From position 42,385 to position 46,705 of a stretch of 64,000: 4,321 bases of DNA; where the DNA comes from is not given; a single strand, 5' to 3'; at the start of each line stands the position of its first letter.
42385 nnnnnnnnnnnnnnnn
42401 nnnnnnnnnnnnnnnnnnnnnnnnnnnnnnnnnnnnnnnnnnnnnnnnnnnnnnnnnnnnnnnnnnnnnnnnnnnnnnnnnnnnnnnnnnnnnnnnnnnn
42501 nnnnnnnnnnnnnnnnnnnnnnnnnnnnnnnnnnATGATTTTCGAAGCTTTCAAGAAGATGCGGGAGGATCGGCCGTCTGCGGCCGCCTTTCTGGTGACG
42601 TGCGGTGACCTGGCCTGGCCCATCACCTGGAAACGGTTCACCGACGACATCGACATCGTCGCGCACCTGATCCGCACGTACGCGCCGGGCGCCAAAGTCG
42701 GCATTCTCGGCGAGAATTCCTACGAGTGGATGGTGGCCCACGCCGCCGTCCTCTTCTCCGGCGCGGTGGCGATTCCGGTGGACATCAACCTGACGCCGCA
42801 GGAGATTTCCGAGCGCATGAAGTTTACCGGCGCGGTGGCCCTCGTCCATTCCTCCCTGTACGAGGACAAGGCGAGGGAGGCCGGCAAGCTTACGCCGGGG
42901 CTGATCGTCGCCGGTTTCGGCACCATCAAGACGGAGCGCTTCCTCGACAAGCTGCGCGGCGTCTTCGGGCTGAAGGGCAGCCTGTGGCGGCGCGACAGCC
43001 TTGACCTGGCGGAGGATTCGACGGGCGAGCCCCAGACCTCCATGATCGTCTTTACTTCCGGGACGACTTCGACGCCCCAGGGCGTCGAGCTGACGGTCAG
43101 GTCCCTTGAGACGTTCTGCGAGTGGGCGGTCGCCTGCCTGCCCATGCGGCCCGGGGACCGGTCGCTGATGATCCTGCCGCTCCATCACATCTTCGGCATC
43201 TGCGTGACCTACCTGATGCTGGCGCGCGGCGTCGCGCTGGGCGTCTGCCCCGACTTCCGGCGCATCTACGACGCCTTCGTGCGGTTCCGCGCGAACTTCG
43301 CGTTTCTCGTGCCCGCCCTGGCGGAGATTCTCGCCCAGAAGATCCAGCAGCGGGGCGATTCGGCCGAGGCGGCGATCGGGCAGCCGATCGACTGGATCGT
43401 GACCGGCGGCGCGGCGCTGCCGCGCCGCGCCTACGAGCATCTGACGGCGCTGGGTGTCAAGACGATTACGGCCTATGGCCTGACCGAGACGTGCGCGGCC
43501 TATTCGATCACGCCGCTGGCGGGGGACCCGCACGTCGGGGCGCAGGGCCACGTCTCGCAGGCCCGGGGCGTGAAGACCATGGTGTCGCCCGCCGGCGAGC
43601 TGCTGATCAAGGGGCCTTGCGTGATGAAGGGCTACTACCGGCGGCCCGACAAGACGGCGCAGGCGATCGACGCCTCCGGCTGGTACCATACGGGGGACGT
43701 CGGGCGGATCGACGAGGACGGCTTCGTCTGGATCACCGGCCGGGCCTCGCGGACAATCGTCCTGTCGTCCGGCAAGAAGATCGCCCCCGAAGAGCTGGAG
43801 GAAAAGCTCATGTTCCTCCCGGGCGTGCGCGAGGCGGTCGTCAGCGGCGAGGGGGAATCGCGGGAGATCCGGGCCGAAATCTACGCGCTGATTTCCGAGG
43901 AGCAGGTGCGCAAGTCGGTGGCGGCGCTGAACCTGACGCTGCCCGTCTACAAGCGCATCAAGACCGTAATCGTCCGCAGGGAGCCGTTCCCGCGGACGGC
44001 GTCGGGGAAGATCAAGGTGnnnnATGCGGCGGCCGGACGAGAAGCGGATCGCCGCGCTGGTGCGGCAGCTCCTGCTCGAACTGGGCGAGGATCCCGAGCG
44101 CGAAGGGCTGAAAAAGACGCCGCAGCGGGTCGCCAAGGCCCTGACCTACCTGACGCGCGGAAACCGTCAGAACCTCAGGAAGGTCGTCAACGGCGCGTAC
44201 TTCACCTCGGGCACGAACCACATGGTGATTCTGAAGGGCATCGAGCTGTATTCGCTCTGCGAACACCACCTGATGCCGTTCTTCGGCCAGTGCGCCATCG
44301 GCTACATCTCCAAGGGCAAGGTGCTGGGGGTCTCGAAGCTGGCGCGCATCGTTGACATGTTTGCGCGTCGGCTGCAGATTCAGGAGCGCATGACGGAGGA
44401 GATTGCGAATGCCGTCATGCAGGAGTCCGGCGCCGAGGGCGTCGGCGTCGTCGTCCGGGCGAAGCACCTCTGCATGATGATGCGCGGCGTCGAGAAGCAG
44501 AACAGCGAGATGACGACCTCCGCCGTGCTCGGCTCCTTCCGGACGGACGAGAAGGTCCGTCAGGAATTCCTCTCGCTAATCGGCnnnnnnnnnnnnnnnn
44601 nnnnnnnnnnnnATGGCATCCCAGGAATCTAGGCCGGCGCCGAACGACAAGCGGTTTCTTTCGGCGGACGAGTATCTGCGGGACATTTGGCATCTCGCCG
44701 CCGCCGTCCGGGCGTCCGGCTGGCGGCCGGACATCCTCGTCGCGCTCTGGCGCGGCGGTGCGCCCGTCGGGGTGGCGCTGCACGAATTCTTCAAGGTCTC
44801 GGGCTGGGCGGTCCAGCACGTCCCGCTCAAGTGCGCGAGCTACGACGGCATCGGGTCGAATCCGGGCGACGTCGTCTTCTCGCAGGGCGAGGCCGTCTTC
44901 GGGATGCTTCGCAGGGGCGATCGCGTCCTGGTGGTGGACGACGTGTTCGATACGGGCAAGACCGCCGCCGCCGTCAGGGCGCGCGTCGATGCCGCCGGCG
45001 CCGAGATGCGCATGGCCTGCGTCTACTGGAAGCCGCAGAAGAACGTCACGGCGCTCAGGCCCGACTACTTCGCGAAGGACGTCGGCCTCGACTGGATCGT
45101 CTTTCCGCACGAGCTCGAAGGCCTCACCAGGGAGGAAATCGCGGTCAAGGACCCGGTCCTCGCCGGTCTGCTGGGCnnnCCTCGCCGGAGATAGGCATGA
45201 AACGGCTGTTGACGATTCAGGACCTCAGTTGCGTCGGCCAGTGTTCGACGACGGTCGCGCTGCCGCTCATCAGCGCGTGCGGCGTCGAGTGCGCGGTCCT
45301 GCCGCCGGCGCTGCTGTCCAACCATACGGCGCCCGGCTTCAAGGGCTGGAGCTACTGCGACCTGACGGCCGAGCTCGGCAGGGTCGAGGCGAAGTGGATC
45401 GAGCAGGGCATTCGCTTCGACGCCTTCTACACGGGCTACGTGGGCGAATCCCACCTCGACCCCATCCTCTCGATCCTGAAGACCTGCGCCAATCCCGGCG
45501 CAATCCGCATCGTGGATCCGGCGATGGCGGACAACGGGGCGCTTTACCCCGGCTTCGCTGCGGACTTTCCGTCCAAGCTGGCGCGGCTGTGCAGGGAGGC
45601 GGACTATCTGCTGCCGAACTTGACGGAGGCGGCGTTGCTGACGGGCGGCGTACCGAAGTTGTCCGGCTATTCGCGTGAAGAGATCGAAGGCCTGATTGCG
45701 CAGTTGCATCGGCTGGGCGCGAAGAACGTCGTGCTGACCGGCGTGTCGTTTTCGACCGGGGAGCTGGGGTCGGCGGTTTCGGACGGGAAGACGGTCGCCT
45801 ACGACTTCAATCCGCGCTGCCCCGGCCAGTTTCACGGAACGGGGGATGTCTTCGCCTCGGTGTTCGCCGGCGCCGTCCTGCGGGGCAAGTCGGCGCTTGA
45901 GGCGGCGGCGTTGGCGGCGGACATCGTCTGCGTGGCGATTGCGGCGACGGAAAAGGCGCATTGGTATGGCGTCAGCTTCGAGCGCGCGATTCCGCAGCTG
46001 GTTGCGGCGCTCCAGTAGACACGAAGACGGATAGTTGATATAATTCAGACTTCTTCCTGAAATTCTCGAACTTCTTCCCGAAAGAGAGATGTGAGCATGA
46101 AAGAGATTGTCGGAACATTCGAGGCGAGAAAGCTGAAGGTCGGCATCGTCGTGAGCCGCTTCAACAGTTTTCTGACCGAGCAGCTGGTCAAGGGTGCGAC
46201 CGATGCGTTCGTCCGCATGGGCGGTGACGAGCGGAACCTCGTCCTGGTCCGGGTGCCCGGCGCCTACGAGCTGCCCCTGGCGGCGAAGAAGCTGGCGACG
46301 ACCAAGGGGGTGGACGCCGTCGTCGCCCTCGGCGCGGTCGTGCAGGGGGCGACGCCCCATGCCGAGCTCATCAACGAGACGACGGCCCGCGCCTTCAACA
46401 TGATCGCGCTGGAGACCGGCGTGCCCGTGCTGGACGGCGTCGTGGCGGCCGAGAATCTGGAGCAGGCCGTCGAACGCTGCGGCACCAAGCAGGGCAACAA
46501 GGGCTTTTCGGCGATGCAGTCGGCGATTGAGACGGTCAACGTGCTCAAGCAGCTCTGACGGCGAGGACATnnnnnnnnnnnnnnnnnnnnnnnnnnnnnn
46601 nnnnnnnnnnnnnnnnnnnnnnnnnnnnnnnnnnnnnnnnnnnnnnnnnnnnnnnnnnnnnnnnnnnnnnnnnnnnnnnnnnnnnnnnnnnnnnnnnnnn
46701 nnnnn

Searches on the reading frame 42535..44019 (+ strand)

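Call 14: search_protein_families(library=pfam, proteins=[window:42535-44019:+], max_evalue=0.00001)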
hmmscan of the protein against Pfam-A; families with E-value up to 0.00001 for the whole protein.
window:42535-44019:+ (495 aa): 1 family
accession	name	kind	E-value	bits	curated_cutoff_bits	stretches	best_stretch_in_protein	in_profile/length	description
PF00501.34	AMP-binding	-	1.6e-52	179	29.9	1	29-368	21-384/384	AMP-binding enzyme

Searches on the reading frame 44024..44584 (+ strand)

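Call 14: search_protein_families(library=pfam, proteins=[window:44024-44584:+], max_evalue=0.00001)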
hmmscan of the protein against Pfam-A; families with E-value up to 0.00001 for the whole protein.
window:44024-44584:+ (187 aa): 1 family
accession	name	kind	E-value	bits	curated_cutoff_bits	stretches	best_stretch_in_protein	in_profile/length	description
PF01227.27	GTP_cyclohydroI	-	3.2e-71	238.9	27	1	10-186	2-178/179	GTP cyclohydrolase I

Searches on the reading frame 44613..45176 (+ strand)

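Call 14: search_protein_families(library=pfam, proteins=[window:44613-45176:+], max_evalue=0.00001)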
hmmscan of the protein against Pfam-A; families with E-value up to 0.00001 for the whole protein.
window:44613-45176:+ (188 aa): 1 family
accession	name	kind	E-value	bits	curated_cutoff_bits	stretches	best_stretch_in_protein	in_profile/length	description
PF00156.33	Pribosyltran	-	1.7e-11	44.1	26.3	1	19-166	3-151/158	Phosphoribosyl transferase domain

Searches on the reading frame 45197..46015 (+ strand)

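Call 14: search_protein_families(library=pfam, proteins=[window:45197-46015:+], max_evalue=0.00001)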
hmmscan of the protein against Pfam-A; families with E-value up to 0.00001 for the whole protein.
window:45197-46015:+ (273 aa): 2 families
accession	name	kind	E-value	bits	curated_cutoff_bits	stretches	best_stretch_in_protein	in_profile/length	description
PF08543.17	Phos_pyr_kin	-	5.3e-16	59.2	27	1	67-251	54-235/246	Phosphomethylpyrimidine kinase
PF00294.29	PfkB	-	7.4e-11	42.4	25.8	1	121-244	166-286/302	pfkB family carbohydrate kinase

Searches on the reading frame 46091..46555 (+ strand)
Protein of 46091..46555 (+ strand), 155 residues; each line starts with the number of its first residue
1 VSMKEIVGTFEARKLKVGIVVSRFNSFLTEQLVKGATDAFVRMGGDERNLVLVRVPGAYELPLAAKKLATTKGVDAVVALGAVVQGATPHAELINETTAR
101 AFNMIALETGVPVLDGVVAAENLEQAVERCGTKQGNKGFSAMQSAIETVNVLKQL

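Call 14: search_protein_families(library=pfam, proteins=[window:46091-46555:+], max_evalue=0.00001)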
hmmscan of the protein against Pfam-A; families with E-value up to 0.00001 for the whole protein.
window:46091-46555:+ (155 aa): 1 family
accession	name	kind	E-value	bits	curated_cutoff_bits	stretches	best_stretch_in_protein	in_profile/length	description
PF00885.24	DMRL_synthase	-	3.5e-47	160.3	26.7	1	15-152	2-138/139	6,7-dimethyl-8-ribityllumazine synthase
